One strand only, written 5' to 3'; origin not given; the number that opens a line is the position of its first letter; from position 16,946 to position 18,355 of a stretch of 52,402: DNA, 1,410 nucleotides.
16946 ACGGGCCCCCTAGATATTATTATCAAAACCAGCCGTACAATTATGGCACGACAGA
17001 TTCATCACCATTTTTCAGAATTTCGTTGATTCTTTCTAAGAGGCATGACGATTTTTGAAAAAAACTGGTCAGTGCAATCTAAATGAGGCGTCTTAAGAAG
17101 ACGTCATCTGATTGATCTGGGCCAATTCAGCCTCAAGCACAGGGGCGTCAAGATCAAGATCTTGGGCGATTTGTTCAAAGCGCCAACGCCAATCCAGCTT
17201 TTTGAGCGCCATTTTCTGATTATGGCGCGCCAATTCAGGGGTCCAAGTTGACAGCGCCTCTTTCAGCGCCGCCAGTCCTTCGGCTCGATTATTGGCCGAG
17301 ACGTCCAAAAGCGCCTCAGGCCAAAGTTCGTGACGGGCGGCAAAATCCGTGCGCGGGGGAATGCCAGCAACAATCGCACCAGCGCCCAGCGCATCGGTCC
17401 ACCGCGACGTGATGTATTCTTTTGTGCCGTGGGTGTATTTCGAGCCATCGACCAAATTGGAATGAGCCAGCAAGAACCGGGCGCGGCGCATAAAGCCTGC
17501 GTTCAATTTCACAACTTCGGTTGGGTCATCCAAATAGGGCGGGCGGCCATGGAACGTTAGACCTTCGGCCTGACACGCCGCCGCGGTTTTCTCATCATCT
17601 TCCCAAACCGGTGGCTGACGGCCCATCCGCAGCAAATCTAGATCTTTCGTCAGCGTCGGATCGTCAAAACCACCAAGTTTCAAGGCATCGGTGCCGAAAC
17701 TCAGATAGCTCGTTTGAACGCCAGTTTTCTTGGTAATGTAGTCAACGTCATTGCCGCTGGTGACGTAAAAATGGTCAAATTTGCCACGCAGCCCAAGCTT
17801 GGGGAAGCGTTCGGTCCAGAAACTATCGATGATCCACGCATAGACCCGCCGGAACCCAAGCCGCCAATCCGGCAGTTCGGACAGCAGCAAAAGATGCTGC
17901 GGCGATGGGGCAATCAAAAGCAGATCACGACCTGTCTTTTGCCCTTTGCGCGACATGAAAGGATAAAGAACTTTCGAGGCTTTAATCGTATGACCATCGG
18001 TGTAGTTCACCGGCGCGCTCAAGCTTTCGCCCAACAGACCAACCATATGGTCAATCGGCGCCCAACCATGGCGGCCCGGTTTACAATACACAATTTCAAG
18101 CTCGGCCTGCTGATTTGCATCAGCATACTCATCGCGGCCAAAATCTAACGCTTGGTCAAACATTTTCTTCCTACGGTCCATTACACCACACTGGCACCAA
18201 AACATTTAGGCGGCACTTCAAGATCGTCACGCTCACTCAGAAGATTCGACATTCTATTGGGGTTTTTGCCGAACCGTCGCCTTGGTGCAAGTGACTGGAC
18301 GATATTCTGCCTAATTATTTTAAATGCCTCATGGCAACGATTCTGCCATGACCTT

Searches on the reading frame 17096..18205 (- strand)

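Call 7: search_protein_families(library=ncbifam, proteins=[window:17096-18205:-], max_evalue=0.00001)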
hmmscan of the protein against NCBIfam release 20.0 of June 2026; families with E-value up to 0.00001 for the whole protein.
window:17096-18205:- (370 aa): 0 families

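Call 9: search_protein_families(library=pfam, proteins=[window:17096-18205:-], max_evalue=0.001)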
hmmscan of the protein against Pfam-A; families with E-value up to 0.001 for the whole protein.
window:17096-18205:- (370 aa): 0 families

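Call 28: search_protein_families(library=pfam, proteins=[window:17096-18205:-], max_evalue=10)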
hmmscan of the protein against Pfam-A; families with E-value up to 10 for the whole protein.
window:17096-18205:- (370 aa): 2 families
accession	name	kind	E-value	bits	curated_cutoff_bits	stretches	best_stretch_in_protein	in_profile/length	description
PF12557.13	Co_AT_N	-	0.17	12.3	21.4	1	326-336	9-19/26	Cob(I)alamin adenosyltransferase N terminal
PF13524.12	Glyco_trans_1_2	-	0.18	12.2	25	1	238-347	43-143/144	Glycosyl transferase-like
